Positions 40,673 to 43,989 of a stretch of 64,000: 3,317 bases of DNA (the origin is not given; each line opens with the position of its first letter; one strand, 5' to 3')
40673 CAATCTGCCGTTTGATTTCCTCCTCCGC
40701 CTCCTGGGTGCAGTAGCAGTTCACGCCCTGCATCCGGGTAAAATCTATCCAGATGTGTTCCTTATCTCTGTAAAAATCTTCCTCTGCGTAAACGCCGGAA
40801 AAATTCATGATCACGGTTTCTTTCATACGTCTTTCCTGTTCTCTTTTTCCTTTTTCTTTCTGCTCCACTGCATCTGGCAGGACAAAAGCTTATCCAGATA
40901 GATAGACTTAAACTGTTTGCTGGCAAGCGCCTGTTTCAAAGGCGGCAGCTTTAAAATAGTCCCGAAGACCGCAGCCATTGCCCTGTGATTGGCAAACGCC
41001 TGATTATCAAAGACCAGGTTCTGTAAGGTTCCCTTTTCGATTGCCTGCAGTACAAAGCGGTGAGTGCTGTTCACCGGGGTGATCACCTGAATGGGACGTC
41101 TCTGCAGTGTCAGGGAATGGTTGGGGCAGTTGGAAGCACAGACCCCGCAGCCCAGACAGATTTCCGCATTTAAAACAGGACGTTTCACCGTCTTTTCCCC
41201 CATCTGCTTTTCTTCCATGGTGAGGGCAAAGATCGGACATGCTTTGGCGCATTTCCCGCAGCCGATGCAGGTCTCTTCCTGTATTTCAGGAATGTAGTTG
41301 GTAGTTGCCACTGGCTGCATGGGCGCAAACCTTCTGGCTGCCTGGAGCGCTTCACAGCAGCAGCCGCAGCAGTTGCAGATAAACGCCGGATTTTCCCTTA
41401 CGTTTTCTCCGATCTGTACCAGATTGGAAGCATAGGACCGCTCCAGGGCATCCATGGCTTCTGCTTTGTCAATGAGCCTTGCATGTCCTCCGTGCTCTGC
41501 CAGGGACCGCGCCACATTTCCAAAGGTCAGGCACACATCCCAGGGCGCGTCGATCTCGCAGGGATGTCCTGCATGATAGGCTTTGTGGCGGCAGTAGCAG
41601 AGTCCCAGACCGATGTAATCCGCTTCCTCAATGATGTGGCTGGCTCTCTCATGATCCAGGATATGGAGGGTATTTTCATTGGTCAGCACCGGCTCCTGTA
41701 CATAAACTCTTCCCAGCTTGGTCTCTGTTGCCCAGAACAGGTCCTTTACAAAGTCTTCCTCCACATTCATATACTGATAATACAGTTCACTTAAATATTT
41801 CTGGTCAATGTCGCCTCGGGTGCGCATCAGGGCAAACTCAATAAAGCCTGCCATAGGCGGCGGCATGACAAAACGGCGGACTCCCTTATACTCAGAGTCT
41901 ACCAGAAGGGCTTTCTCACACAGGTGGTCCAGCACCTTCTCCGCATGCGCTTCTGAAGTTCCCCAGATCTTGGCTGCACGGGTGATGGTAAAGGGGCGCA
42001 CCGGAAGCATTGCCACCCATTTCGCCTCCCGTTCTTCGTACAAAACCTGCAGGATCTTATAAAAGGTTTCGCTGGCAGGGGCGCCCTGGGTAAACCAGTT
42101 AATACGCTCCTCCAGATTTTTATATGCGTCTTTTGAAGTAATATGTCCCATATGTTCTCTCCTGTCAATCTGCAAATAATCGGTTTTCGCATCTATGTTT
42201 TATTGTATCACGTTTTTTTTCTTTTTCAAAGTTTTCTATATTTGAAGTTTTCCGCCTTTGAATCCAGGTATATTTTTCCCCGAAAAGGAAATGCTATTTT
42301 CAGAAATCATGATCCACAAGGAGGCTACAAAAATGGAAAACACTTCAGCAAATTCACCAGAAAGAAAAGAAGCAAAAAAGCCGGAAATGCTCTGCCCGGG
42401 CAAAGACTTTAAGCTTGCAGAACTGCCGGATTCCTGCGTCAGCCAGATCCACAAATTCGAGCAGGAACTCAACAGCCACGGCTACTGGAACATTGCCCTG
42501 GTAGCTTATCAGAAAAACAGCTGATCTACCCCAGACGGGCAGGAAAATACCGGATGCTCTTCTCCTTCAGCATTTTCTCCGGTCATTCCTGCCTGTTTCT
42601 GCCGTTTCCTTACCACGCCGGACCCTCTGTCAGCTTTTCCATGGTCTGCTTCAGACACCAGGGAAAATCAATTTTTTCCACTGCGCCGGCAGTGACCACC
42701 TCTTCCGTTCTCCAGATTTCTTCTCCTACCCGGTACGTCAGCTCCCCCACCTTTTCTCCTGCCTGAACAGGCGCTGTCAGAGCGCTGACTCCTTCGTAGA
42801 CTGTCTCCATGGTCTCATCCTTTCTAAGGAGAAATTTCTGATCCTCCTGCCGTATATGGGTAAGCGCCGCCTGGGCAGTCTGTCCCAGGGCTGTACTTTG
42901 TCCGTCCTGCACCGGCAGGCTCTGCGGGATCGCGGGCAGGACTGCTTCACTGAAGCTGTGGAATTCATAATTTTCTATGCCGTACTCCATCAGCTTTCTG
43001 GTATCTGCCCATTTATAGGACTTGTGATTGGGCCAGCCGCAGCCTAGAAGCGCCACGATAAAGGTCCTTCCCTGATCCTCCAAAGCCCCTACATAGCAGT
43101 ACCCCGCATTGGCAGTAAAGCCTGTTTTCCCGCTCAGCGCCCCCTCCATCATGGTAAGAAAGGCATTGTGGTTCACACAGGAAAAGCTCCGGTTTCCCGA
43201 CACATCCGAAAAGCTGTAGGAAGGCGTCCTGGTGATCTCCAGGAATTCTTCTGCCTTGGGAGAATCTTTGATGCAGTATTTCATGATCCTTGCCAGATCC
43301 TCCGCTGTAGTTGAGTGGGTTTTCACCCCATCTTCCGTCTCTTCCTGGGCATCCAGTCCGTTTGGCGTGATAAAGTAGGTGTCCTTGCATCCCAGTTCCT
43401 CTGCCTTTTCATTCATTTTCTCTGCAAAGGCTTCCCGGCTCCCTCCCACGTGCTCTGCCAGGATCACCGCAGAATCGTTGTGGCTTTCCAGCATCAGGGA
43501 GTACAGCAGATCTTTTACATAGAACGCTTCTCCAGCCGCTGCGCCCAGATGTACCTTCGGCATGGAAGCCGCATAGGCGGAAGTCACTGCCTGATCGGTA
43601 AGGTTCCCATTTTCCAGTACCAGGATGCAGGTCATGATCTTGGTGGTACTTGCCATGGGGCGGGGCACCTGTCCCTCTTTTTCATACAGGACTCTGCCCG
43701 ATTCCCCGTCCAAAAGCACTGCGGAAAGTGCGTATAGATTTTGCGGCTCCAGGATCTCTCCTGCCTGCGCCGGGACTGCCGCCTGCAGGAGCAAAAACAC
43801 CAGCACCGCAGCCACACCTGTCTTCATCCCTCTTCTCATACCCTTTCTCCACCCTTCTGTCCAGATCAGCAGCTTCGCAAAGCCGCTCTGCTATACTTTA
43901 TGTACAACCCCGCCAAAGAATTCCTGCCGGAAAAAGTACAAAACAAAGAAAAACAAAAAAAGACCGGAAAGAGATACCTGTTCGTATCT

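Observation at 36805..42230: Uncharacterised five-gene AAA_5/VWA/arginase-fold/Fe-S module directly upstream of a Ni-CODH cluster, with no cooC in the window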

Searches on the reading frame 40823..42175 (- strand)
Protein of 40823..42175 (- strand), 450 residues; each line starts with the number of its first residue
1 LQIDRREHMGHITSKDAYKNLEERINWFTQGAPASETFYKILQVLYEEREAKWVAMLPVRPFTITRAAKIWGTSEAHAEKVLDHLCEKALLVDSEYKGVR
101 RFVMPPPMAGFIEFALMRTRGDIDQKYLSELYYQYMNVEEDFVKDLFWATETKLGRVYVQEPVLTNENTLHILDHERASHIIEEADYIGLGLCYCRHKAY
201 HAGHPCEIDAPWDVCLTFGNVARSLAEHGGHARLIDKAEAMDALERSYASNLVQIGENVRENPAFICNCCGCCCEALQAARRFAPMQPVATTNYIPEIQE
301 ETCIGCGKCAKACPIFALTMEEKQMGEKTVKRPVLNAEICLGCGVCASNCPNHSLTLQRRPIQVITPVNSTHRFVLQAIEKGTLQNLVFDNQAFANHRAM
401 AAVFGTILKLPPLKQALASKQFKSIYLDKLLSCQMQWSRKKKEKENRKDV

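Call 3: search_protein_families(library=pfam, proteins=[window:40823-42175:-], max_evalue=0.01)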
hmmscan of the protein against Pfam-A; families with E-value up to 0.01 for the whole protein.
window:40823-42175:- (450 aa): 13 families
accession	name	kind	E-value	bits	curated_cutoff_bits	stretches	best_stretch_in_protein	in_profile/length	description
PF12838.12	Fer4_7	-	7.6e-11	42.7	27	1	302-352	1-50/52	4Fe-4S dicluster domain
PF12837.12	Fer4_6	-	1.1e-10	41.3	25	2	295-314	1-20/24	4Fe-4S binding domain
PF13237.11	Fer4_10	-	1.9e-09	37.7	25.5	2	297-351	3-53/53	4Fe-4S dicluster domain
PF14697.11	Fer4_21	-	3.3e-09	37.2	35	1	297-352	2-53/59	4Fe-4S dicluster domain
PF00037.32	Fer4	-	3.4e-09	36.6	21.1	2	297-318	2-23/24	4Fe-4S binding domain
PF12797.12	Fer4_2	-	6.2e-08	32.6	24.5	2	295-314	2-21/22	4Fe-4S binding domain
PF13187.11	Fer4_9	-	8.8e-06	26.1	27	1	303-353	2-50/52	4Fe-4S dicluster domain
PF13183.11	Fer4_8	-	4.6e-05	24.3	27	1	301-353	3-67/68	4Fe-4S dicluster domain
PF13484.11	Fer4_16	-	8.3e-05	23.7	30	1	303-326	2-25/66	4Fe-4S double cluster binding domain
PF13534.11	Fer4_17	-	0.00021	22.2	22.2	1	303-353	2-59/61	4Fe-4S dicluster domain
PF12800.12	Fer4_4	-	0.00043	20.9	24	1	301-314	2-15/17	4Fe-4S binding domain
PF13370.11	Fer4_13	-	0.0012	20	24.5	0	300-314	3-17/58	4Fe-4S single cluster domain of Ferredoxin I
PF25160.1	LdpA_Fe-S-bd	-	0.0044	17.2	27.6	0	336-356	24-44/49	LdpA Fe-S cluster-binding domain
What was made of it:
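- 40823..42150 (-): Fe-S protein of 442 aa from the ATG. An uncharacterised ~290-aa N-terminal part contains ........, followed by a 2x[4Fe-4S] ferredoxin domain. It is a neighbour, not part of the conserved cassette. Fer4 family hits at aa 295-358 (call 3).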

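Call 4: search_protein_families(library=ncbifam, proteins=[window:40823-42175:-], max_evalue=0.01)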
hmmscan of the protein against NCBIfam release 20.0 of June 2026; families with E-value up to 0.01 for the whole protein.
window:40823-42175:- (450 aa): 68 families (the best 25 are shown)
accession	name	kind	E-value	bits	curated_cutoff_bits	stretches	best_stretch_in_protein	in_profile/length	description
TIGR01971.1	NuoI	subfamily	8.6e-10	38.3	113.05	1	299-358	40-101/121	NADH-quinone oxidoreductase, chain I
NF040864.1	HgcB_ferredoxin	equivalog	1.5e-09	37.6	99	1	297-358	10-64/93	mercury methylation ferredoxin HgcB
NF009053.0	PRK12387.1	subfamily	4.2e-09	36.4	204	1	285-358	19-93/180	formate hydrogenlyase complex iron-sulfur subunit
NF010590.0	PRK13984.1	equivalog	2.1e-08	32.8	946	1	301-383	50-133/611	putative oxidoreductase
TIGR02936.1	fdxN_nitrog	equivalog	2.2e-08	34.1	80.55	1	291-356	11-88/91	ferredoxin III, nif-specific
TIGR03294.1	FrhG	equivalog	2.7e-08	33.8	245.5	1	298-354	171-219/228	coenzyme F420 hydrogenase subunit gamma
TIGR02179.1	PorD_KorD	subfamily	3.3e-08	33.5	60.05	1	295-358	19-75/78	2-oxoacid:acceptor oxidoreductase, delta subunit, pyruvate/2-ketoisovalerate family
NF040612.1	F420_dehyd_FpoI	exception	3.5e-08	33.4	180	2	298-355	39-99/135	F420H2 dehydrogenase subunit FpoI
NF003475.0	PRK05113.1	equivalog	3.7e-08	33.5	203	1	292-359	104-164/190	electron transport complex subunit RsxB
TIGR01944.1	rnfB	subfamily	5.6e-08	32.6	68.7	1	292-362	104-167/190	RnfABCDGE type electron transport complex subunit B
NF004914.0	PRK06273.1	equivalog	1.1e-07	31.8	163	2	249-325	38-117/167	ferredoxin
NF005503.0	PRK07118.1-2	equivalog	1.6e-07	30.9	252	1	302-371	139-200/292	RnfABCDGE type electron transport complex subunit B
NF042909.1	FMH_DH_FwdF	exception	1.6e-07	30.7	375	1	269-369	229-324/336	tungsten-dependent formylmethanofuran dehydrogenase subunit FwdF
NF041836.1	rnfB_Methano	equivalog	3e-07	30.2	445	2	249-319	193-263/265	Rnf electron transport complex subunit RnfB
NF006076.0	PRK08222.1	equivalog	4.9e-07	29.7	270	2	283-324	20-61/181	hydrogenase 4 subunit H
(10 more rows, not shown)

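Call 11: search_protein_families(library=padloc, proteins=[window:40823-42175:-], max_evalue=0.01)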
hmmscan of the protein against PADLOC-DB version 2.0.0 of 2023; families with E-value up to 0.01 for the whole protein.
window:40823-42175:- (450 aa): 0 families

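Call 12: search_protein_families(library=phrogs, proteins=[window:40823-42175:-], max_evalue=0.01)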
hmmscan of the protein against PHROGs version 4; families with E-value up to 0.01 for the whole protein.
window:40823-42175:- (450 aa): 3 families
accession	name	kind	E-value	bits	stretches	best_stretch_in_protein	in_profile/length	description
phrog_29963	-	unknown function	0.00059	20.4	1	301-358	59-119/192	-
phrog_20717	-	unknown function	0.00065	20.1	0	336-395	247-302/357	-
phrog_16249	-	moron, auxiliary metabolic gene and host takeover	0.0044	17.7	0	333-357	92-116/208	ferredoxin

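Call 27: search_solved_structures(query=window:40823-42175:-, max_evalue=0.01)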
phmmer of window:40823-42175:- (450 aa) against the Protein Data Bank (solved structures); distinct sequences matched with E-value up to 0.01: 153 (the best 60 are shown).
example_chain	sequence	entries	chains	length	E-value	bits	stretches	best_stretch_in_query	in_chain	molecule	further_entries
9sw6_G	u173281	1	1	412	4.3e-19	71.8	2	295-356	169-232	Polyferredoxin protein MvhB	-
5t5i_F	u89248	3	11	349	4.1e-17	65.3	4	298-370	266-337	Tungsten formylmethanofuran dehydrogenase subunit fwdF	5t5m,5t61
9sw6_H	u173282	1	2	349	2.5e-16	62.7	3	298-370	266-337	Tungsten formylmethanofuran dehydrogenase, subunit F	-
9sfi_T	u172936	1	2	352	1.9e-15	59.8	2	298-364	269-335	4Fe-4S ferredoxin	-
7bkb_K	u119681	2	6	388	1.5e-13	53.6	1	255-359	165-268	Formylmethanofuran dehydrogenase, subunit F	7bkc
9sfi_O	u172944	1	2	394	2.3e-12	49.6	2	297-356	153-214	Ferredoxin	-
7np8_A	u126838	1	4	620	6.1e-11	44.9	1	292-379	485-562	Coenzyme F420-dependent sulfite reductase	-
9sfi_A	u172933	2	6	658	1.6e-10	43.6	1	297-365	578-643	CoB--CoM heterodisulfide reductase iron-sulfur subunit A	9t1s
5odc_A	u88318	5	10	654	7.3e-09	38.1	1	288-358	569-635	Heterodisulfide reductase, subunit A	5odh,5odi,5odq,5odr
7npa_A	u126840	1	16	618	6.8e-08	34.9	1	295-378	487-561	Coenzyme F420-dependent sulfite reductase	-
9eri_B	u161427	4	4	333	2.8e-07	32.8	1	297-357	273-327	Na(+)-translocating ferredoxin:NAD(+) oxidoreductase complex subunit B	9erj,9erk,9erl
9mqx_B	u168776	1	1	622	5.8e-07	31.8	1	289-360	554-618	NADH:ubiquinone oxidoreductase, NADH-binding (51 kD) subunit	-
7z0s_F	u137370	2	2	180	2e-06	30.1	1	283-359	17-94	Formate hydrogenlyase subunit 6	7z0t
7bkb_L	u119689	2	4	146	3.6e-06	29.2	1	294-365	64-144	Formylmethanofuran dehydrogenase, subunit G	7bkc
7bkb_A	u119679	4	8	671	5.3e-06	28.7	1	286-360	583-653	CoB--CoM heterodisulfide reductase iron-sulfur subunit A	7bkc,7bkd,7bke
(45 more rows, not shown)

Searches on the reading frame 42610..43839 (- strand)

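Call 81: search_protein_families(library=pfam, proteins=[window:42610-43839:-], max_evalue=0.001)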
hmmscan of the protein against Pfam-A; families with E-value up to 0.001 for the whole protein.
window:42610-43839:- (409 aa): 3 families
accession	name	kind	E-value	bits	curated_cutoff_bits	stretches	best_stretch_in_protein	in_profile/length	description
PF00768.25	Peptidase_S11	-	9.4e-48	163.2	27.6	1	32-266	7-236/239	D-alanyl-D-alanine carboxypeptidase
PF13354.11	Beta-lactamase2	-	6.3e-07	29.4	22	1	47-204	9-165/214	Beta-lactamase enzyme family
PF07943.18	PBP5_C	-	0.00026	21.5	21.2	1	351-389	53-91/91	Penicillin-binding protein 5, C-terminal domain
